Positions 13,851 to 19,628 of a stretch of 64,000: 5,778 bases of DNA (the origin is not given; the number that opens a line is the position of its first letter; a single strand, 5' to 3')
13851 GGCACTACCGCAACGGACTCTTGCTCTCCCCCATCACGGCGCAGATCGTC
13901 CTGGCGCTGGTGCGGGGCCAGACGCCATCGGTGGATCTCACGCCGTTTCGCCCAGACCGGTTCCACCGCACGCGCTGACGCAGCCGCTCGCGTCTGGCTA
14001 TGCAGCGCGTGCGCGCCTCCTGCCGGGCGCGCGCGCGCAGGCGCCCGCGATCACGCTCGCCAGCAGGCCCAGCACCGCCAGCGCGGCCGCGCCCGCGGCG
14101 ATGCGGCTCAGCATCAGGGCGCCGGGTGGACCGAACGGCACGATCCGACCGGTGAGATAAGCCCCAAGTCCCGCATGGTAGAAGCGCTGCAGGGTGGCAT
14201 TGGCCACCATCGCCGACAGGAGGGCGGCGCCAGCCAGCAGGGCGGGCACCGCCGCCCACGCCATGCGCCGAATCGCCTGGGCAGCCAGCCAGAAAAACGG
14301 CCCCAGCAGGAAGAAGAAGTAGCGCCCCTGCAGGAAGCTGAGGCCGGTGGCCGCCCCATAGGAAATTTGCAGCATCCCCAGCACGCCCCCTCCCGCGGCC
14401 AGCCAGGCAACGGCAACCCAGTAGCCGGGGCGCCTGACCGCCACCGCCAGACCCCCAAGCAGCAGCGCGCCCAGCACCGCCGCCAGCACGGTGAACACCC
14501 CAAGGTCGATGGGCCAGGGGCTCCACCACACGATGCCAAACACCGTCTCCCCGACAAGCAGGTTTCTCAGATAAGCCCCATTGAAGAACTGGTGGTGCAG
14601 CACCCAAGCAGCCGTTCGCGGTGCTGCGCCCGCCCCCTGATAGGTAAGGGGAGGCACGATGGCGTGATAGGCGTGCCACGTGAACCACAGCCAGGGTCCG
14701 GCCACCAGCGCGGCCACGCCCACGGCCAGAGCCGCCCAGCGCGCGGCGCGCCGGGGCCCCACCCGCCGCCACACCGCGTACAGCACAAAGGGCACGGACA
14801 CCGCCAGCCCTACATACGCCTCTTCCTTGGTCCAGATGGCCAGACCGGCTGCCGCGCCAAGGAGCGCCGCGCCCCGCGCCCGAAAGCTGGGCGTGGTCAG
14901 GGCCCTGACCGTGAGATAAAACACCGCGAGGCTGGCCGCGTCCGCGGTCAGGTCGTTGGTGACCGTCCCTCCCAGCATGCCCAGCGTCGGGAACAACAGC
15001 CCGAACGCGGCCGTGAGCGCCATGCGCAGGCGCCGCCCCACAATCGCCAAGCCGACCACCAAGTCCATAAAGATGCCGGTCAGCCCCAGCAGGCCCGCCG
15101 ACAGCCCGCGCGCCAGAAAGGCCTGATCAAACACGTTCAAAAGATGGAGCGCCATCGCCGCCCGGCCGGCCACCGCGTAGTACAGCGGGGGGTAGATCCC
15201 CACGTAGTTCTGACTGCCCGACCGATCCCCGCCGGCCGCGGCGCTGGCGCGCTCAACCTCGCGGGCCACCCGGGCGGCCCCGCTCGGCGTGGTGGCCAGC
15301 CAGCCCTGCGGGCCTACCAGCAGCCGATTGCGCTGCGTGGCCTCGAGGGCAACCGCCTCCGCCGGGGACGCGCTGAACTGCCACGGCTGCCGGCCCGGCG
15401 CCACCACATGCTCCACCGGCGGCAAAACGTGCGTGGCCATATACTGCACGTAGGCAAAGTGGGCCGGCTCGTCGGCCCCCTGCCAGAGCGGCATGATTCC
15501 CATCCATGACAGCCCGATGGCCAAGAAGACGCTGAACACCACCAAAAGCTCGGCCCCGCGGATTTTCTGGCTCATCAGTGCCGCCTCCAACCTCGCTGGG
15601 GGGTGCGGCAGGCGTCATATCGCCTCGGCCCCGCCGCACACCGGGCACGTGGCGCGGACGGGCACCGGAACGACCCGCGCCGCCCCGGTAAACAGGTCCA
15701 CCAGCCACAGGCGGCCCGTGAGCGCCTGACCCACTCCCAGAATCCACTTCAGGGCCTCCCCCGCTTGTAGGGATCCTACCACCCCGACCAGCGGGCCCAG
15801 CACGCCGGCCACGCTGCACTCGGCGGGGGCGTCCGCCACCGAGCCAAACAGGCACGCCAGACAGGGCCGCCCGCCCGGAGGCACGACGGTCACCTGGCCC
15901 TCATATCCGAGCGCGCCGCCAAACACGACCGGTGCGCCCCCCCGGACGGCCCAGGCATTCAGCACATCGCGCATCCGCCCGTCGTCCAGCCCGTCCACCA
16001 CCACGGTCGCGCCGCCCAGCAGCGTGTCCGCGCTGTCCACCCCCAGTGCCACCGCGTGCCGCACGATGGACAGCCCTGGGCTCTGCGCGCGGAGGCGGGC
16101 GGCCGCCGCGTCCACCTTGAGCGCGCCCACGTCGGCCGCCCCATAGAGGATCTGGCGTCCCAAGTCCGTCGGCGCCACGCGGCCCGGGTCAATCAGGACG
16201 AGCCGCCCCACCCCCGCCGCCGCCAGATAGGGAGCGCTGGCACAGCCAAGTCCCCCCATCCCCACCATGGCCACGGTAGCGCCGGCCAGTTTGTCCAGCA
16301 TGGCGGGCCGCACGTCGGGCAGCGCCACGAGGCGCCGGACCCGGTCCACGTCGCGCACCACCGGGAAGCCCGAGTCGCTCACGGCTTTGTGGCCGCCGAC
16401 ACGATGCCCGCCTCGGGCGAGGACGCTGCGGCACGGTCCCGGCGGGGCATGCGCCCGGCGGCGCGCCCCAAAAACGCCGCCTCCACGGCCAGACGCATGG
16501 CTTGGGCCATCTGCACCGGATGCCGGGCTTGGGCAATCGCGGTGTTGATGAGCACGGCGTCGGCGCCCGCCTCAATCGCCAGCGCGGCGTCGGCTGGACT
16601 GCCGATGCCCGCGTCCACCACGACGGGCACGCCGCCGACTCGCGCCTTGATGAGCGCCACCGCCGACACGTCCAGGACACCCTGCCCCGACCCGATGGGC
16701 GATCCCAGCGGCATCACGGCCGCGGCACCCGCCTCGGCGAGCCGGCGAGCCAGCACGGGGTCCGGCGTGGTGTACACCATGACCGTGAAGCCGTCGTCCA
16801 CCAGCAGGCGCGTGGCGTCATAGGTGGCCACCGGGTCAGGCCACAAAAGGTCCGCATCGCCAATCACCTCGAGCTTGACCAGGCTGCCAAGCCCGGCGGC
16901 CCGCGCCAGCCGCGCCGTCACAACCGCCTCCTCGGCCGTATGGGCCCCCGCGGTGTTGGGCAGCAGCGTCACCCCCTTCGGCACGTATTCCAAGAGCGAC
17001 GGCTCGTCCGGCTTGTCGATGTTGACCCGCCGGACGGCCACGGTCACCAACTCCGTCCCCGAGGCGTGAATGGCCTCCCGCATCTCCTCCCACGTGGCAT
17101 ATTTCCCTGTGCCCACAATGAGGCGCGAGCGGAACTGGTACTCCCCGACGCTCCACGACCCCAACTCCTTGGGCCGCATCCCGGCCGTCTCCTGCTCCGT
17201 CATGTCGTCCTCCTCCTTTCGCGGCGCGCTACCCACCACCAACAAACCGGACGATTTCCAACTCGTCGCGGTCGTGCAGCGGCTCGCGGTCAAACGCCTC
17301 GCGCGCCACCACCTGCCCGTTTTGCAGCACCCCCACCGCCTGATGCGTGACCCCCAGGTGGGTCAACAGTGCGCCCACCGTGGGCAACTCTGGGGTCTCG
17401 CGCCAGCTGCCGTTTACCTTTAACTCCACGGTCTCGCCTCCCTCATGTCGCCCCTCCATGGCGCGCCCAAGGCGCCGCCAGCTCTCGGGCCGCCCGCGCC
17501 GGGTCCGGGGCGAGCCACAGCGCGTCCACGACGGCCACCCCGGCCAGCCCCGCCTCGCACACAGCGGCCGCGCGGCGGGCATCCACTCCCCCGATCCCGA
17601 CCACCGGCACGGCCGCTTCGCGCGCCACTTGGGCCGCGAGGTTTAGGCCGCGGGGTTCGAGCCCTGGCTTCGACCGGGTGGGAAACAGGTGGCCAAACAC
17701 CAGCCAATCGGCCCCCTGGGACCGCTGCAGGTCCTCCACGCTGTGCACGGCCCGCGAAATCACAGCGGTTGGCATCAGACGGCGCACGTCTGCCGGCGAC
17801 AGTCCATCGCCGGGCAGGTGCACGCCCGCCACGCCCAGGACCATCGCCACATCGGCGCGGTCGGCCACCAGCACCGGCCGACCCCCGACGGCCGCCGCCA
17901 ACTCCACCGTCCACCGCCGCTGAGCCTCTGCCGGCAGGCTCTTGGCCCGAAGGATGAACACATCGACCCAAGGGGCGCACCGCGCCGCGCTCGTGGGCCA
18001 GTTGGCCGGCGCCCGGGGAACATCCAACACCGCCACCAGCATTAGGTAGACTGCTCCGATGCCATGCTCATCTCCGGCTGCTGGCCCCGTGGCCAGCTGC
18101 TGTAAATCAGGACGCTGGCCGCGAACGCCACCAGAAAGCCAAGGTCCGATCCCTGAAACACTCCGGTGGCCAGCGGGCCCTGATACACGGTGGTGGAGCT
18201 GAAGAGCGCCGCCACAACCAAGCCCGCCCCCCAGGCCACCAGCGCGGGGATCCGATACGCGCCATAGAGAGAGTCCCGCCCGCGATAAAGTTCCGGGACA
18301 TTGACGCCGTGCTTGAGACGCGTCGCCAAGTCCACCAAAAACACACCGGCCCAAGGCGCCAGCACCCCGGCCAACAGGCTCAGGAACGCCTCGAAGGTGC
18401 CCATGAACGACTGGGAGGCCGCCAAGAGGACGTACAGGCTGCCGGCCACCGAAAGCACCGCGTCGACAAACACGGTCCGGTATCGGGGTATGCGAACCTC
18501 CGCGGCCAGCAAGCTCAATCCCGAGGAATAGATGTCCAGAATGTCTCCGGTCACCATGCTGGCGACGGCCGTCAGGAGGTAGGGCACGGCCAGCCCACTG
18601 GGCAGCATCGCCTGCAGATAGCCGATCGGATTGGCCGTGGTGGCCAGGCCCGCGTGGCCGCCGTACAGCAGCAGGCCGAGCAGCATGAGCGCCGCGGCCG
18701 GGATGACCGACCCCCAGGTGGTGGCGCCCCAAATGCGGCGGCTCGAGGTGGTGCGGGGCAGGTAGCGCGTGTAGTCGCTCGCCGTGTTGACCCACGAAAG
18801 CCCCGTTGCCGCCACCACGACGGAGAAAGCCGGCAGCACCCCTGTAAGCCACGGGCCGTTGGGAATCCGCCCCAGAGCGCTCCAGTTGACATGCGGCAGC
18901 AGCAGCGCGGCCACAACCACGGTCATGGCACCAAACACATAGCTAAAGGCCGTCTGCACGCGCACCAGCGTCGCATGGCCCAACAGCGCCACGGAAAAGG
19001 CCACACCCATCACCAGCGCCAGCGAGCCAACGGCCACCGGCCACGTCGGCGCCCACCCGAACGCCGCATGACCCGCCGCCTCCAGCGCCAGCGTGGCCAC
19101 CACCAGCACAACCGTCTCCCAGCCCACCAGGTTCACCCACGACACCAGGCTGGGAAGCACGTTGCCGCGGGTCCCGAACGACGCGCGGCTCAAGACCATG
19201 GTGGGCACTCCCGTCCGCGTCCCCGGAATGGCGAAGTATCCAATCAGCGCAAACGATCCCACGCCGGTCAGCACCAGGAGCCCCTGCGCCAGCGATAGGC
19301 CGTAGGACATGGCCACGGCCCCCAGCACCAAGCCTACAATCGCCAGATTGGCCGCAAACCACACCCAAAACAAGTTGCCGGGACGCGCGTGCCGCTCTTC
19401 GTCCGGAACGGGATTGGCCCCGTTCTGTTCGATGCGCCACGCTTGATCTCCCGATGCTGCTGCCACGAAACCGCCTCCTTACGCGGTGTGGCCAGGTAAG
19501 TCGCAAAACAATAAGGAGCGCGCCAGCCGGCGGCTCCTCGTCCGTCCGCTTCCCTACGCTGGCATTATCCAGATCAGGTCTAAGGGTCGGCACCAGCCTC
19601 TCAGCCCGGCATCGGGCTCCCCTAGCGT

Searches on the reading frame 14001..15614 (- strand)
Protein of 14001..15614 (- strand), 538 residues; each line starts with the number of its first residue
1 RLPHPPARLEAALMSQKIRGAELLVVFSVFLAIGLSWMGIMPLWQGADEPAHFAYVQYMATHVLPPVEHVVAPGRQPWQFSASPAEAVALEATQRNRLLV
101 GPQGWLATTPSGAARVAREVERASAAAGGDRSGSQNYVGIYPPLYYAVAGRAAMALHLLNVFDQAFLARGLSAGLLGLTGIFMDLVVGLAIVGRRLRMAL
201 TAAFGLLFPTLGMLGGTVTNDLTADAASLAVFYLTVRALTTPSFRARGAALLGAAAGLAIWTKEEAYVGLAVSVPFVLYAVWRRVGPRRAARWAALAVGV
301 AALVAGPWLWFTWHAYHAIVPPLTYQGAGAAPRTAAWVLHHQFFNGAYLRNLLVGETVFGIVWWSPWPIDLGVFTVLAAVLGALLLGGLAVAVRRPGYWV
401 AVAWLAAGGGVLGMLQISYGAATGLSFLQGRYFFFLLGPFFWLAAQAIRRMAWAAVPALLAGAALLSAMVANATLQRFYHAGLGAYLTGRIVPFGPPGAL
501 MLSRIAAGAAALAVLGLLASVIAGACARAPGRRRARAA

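Call 31: search_protein_families(library=pfam, proteins=[window:14001-15614:-])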
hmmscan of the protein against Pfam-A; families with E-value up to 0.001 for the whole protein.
window:14001-15614:- (538 aa): 1 family
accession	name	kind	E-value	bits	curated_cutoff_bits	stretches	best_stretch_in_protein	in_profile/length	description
PF13231.12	PMT_2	-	6.3e-05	23.7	26.1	1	197-310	50-159/160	Dolichyl-phosphate-mannose-protein mannosyltransferase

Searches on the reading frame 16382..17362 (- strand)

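Call 31: search_protein_families(library=pfam, proteins=[window:16382-17362:-])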
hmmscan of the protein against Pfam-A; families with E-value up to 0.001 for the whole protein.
window:16382-17362:- (327 aa): 2 families
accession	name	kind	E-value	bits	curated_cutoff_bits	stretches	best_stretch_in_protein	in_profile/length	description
PF05690.20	ThiG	-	1.7e-99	332.6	23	1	72-316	2-247/247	Thiazole biosynthesis protein ThiG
PF00977.27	His_biosynth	-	0.00024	21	23.6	0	234-281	64-110/228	Histidine biosynthesis protein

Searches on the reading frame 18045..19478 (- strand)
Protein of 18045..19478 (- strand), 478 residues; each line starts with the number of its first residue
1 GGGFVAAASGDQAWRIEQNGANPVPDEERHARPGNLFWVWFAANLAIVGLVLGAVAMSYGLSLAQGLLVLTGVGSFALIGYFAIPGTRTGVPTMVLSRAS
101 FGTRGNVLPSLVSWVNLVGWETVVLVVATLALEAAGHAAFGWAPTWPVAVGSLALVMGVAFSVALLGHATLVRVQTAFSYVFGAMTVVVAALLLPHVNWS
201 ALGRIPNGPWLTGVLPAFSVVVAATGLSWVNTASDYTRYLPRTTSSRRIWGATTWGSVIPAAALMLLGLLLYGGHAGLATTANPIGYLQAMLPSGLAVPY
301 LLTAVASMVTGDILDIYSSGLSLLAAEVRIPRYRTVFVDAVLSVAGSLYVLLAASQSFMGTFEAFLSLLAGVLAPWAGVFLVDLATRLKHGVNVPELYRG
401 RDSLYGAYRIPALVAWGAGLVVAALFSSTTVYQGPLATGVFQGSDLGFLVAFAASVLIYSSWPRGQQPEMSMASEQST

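Call 31: search_protein_families(library=pfam, proteins=[window:18045-19478:-])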
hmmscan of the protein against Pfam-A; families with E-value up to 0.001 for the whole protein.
window:18045-19478:- (478 aa): 1 family
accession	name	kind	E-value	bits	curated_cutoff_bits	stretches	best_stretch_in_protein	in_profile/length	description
PF02133.21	Transp_cyt_pur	-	3.5e-47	161.7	23.5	1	23-450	1-439/440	Permease for cytosine/purines, uracil, thiamine, allantoin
